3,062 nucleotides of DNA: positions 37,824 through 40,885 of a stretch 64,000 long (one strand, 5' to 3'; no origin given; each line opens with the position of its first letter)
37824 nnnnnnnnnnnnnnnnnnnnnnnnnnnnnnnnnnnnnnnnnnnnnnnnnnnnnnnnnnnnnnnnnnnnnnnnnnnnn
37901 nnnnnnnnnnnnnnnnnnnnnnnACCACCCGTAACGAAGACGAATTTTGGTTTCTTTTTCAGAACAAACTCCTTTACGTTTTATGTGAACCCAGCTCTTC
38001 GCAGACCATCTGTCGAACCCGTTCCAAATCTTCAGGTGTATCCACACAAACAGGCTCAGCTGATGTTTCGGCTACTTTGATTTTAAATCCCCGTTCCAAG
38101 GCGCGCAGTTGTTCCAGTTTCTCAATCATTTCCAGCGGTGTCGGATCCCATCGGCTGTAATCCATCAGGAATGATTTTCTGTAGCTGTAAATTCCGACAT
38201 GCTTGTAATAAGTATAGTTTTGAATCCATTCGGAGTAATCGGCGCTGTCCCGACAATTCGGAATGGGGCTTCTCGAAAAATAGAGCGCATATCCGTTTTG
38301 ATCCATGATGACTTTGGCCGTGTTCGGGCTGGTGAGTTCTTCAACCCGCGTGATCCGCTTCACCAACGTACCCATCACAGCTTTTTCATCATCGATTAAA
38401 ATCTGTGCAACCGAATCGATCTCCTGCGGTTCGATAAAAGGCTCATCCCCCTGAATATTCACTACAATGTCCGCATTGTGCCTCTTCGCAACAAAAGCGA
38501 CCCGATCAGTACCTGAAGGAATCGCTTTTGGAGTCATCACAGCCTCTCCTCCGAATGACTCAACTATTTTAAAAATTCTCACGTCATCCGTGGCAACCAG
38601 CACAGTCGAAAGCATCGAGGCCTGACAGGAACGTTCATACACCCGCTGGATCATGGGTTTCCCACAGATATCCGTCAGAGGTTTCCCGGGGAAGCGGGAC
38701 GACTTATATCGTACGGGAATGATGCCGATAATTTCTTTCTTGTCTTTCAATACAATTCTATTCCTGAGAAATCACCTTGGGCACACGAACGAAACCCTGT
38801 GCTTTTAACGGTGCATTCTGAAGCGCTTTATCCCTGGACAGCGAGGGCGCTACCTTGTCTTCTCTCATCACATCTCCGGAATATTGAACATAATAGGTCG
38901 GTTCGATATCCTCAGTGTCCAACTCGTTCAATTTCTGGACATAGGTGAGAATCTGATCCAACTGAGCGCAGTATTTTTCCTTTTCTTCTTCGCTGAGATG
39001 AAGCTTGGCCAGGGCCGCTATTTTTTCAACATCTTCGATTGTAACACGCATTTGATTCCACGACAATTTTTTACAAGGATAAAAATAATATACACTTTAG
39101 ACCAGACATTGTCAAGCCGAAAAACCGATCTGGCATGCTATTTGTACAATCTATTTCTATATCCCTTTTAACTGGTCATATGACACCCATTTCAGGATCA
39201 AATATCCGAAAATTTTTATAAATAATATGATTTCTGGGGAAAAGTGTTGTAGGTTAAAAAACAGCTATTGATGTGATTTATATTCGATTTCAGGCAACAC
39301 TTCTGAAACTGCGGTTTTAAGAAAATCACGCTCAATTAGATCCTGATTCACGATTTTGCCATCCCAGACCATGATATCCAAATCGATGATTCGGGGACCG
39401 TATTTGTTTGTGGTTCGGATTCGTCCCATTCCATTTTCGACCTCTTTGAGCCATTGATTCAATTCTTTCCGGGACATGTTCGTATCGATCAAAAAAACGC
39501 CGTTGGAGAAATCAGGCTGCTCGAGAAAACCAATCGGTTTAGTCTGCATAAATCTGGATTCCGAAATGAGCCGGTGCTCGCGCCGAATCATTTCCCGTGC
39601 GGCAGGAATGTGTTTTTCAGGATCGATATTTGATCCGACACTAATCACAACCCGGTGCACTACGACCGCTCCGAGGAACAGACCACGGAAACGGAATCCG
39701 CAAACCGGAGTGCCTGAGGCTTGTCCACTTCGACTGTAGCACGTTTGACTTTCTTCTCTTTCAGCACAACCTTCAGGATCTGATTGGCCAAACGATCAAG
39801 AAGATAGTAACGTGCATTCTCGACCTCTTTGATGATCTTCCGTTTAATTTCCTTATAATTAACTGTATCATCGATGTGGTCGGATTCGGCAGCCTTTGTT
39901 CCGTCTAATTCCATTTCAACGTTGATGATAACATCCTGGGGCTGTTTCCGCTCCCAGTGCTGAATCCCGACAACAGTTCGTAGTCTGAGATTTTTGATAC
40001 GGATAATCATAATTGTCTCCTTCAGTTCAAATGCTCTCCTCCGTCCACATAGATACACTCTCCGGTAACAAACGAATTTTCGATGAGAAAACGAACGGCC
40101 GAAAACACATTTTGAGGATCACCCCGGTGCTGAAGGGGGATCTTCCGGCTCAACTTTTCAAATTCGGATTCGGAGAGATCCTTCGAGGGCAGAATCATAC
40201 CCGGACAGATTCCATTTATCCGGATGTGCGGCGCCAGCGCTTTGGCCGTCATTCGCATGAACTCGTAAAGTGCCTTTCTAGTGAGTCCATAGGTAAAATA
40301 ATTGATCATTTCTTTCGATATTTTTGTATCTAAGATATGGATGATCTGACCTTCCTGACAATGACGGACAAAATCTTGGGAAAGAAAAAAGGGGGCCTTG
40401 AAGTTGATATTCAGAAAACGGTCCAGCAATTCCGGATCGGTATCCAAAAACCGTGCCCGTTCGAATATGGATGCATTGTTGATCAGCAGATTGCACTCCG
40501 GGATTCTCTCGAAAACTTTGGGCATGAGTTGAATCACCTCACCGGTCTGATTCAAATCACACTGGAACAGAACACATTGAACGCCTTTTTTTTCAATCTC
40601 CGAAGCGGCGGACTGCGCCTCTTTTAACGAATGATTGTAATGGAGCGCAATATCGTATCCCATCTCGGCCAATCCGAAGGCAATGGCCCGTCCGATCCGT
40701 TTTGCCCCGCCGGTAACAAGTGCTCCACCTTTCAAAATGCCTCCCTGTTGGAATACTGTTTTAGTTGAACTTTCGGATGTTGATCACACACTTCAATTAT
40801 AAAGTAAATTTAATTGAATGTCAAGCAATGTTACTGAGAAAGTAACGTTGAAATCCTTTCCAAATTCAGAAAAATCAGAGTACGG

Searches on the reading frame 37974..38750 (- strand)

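Call 97: search_protein_families(library=ncbifam, proteins=[window:37974-38750:-], max_evalue=0.001)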
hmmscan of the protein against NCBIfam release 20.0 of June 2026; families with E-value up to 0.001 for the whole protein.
window:37974-38750:- (258 aa): 8 families
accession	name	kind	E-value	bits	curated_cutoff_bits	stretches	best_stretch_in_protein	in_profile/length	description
NF003952.0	PRK05450.1-5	subfamily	2.5e-96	321.6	193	1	6-251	2-247/250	3-deoxy-manno-octulosonate cytidylyltransferase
NF009905.0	PRK13368.1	subfamily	3.3e-90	301.7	255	1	6-251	2-240/243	3-deoxy-manno-octulosonate cytidylyltransferase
NF003950.0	PRK05450.1-3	subfamily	3.7e-81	272.1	234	1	7-250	3-243/248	3-deoxy-manno-octulosonate cytidylyltransferase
TIGR00466.1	kdsB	equivalog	2.2e-71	240.1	155.2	1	10-243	6-241/241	3-deoxy-manno-octulosonate cytidylyltransferase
NF003948.0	PRK05450.1-1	equivalog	9.9e-68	228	281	1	4-250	3-244/248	3-deoxy-manno-octulosonate cytidylyltransferase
TIGR03584.1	PseF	equivalog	3.6e-10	39.9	205.7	1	8-76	1-70/222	pseudaminic acid cytidylyltransferase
NF001457.0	PRK00317.1-3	equivalog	9.2e-05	22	164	1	16-125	11-120/200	molybdenum cofactor guanylyltransferase MobA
NF010933.0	PRK14353.1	equivalog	0.0001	21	505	1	15-126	19-132/453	bifunctional UDP-N-acetylglucosamine diphosphorylase/glucosamine-1-phosphate N-acetyltransferase GlmU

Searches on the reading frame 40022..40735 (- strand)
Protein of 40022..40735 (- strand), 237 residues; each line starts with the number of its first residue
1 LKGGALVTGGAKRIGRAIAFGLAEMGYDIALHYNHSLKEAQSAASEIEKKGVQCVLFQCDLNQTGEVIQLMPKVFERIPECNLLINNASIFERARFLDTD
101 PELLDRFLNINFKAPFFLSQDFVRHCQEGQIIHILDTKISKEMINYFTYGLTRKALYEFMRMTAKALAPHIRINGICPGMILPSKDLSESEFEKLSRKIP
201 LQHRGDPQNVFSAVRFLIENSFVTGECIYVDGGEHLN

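Call 97: search_protein_families(library=ncbifam, proteins=[window:40022-40735:-], max_evalue=0.001)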
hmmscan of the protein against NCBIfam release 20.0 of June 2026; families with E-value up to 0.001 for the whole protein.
window:40022-40735:- (237 aa): 191 families (the best 25 are shown)
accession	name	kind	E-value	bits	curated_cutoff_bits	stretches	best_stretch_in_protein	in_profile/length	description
NF006597.0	PRK09134.1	equivalog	1.8e-72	243.7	281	1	4-236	14-249/261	SDR family oxidoreductase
NF006598.0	PRK09135.1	equivalog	2.7e-55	187.7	288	1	5-236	9-247/249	pteridine reductase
NF005559.1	PRK07231.1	subfamily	5.6e-36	124.3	215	1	5-234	7-247/249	glucose 1-dehydrogenase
TIGR01830.1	3oxo_ACP_reduc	equivalog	2.1e-34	119.3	297.75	1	5-233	1-237/239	3-oxoacyl-[acyl-carrier-protein] reductase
NF009468.0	PRK12826.1-4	equivalog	5.5e-34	118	318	1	5-236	10-249/256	SDR family oxidoreductase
NF009384.0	PRK12743.1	equivalog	7.3e-34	117.1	264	1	4-234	8-247/258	SDR family oxidoreductase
NF047420.2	EF_P_mod_YmfI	equivalog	1.1e-33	117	238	1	5-233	2-234/236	elongation factor P 5-aminopentanone reductase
NF005066.0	PRK06483.1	equivalog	1.2e-33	116.5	249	1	5-236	8-238/239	dihydromonapterin reductase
NF012208.0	SDR_dihy_bifunc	exception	2.5e-33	115.6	325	1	5-235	1-232/233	bifunctional dihydropteridine reductase/dihydrofolate reductase TmpR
TIGR02685.1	pter_reduc_Leis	equivalog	3.8e-33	114.7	321.7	1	5-236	4-264/267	pteridine reductase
NF009386.0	PRK12745.1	equivalog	1.8e-31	109.1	250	1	3-235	6-255/259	3-ketoacyl-ACP reductase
NF005975.0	PRK08063.1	equivalog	3.2e-31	108.5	328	1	5-235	7-247/250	enoyl-[acyl-carrier-protein] reductase FabL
NF041159.1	Rham_dhyd_Thplmales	equivalog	3.8e-31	108.4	450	1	5-236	8-250/253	L-rhamnose 1-dehydrogenase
NF053807.1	RhamDHLra1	equivalog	8.8e-31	107.5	400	1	5-237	7-250/252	L-rhamnose 1-dehydrogenase Lra1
NF005214.0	PRK06701.1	subfamily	2.5e-30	105.8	413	1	5-235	51-290/293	SDR family oxidoreductase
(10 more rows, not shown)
